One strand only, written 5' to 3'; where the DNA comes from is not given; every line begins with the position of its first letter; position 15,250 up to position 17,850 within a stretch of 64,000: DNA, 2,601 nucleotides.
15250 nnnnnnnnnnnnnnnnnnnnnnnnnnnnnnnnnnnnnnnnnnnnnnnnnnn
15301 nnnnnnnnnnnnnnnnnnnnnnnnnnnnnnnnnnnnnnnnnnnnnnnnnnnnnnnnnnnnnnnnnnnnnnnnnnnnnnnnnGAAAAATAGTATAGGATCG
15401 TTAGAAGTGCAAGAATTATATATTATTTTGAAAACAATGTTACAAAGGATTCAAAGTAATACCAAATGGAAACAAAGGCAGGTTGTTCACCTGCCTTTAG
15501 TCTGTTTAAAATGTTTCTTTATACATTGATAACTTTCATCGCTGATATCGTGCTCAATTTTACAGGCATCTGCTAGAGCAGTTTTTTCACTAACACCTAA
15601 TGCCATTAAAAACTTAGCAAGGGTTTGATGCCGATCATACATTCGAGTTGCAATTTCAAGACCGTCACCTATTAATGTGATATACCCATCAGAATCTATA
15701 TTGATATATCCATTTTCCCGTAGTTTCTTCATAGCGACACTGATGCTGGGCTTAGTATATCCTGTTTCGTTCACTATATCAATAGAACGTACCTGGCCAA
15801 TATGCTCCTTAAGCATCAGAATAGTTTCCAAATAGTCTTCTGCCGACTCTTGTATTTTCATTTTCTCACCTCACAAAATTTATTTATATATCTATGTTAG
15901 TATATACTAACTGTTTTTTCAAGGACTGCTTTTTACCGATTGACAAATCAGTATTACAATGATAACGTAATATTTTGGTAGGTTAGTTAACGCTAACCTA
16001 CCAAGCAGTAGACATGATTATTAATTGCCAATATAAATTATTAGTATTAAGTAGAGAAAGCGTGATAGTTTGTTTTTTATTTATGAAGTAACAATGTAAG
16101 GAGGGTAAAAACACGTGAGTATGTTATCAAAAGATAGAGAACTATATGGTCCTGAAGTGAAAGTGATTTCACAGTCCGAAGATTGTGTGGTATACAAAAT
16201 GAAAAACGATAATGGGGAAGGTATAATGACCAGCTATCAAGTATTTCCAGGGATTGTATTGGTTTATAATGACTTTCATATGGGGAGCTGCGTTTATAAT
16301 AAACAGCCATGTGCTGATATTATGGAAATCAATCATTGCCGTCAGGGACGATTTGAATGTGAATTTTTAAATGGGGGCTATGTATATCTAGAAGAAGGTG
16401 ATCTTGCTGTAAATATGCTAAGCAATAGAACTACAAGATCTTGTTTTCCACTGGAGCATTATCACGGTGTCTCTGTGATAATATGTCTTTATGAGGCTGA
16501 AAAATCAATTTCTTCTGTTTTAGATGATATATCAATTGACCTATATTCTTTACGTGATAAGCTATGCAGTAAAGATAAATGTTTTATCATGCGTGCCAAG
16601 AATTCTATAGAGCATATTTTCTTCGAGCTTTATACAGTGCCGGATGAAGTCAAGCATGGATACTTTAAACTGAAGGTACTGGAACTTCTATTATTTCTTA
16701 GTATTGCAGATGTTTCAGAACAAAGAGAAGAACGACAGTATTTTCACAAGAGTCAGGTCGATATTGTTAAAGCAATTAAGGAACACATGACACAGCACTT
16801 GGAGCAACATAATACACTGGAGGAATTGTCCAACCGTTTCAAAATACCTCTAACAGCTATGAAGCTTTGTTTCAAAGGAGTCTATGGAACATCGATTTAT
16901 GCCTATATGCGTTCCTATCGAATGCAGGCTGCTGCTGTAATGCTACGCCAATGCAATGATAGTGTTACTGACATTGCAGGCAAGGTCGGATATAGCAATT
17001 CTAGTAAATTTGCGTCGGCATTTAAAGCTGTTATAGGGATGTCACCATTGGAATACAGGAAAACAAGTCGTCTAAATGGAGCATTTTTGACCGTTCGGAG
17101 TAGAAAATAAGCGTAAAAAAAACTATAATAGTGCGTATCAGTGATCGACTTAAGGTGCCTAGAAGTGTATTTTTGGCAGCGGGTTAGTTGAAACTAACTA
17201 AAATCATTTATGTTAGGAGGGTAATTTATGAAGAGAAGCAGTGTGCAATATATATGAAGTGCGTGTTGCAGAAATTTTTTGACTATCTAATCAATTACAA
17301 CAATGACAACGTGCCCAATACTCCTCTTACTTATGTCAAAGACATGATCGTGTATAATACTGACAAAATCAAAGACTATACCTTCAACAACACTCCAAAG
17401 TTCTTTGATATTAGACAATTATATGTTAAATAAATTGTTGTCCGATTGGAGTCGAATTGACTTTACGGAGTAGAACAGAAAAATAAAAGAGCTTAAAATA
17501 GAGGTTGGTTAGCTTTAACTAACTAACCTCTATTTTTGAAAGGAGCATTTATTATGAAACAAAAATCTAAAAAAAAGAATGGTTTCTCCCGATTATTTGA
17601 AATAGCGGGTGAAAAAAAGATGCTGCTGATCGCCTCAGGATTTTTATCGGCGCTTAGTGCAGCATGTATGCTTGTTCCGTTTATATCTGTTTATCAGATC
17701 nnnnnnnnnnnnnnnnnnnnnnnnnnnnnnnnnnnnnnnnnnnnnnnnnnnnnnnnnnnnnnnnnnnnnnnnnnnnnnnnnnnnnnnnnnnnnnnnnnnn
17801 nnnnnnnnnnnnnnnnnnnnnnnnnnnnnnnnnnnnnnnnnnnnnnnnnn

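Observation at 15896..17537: Recurrent palindromes built from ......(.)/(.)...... half-sites resembling DtxR/IdeR operator cores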

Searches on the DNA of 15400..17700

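Call 30: search_rna_families(source=window, start=15400, end=17700, threshold=evalue, max_evalue=10)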
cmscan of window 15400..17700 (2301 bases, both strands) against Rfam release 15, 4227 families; matches with E-value up to 10: 17.
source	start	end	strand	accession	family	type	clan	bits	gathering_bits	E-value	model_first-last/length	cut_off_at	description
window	17492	17542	+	RF03474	mir-4766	Gene; miRNA;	-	26.1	72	0.031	1-56/56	no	mir-4766 microRNA precursor family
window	15406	15512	+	RF02426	SpF03_sRNA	Gene; sRNA;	-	24.7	50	0.97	1-106/106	no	Streptococcus sRNA SpF03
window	17495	17536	+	RF03857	mir-3129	Gene; miRNA;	-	24.2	90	0.077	17-66/82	no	mir-3129 microRNA precursor family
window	15741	15818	+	RF04294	mir-3578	Gene; miRNA;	CL00149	23.1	78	0.32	1-82/82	no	mir-3578 microRNA precursor family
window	17462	17548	+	RF02621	BSnc120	Gene; sRNA;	-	21.6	114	0.1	1-88/88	no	Brucella sRNA 120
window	17381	17447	-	RF02125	JPX_2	Gene; lncRNA;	-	20.6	48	0.35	1-69/69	no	JPX transcript, XIST activator conserved region 2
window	15442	15497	+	RF02844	RefA9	Gene; antisense;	-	20.6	49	4.7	1-64/64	no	Enterococcus sRNA A9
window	15415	15501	+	RF04184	BTnc060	Gene; sRNA;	-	18.9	228.9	6.4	1-213/213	no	Bacteroides sRNA BTnc060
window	17497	17534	-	RF04134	MIR7504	Gene; miRNA;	-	18.1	83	9.5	1-124/124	no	MIR7504 microRNA precursor family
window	15700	15783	-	RF00439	SNORD87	Gene; snRNA; snoRNA; CD-box;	-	17.8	50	5.5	1-85/85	no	Small nucleolar RNA SNORD87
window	16421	16596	+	RF04359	Plastid-GIID1-clpP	Intron;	-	16.4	140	8.3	1-179/179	no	Plastid group II-D1 clpP intron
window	16642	16688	+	RF01753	psbNH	Cis-reg;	-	16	45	1.4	1-60/60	no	psbNH RNA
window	17261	17354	+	RF02046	Sphinx_1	Gene; lncRNA;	-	15.8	34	7.6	1-100/100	no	Sphinx_ conserved region 1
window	15413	15515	+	RF00431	SNORA55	Gene; snRNA; snoRNA; HACA-box;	-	15.2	45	5.6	1-135/135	no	Small nucleolar RNA SNORA55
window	16434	16459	+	RF02219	ZNRD1-AS1_2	Gene; lncRNA;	-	14.8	60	1.9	1-76/76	no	ZNRD1 antisense RNA 1 conserved region 2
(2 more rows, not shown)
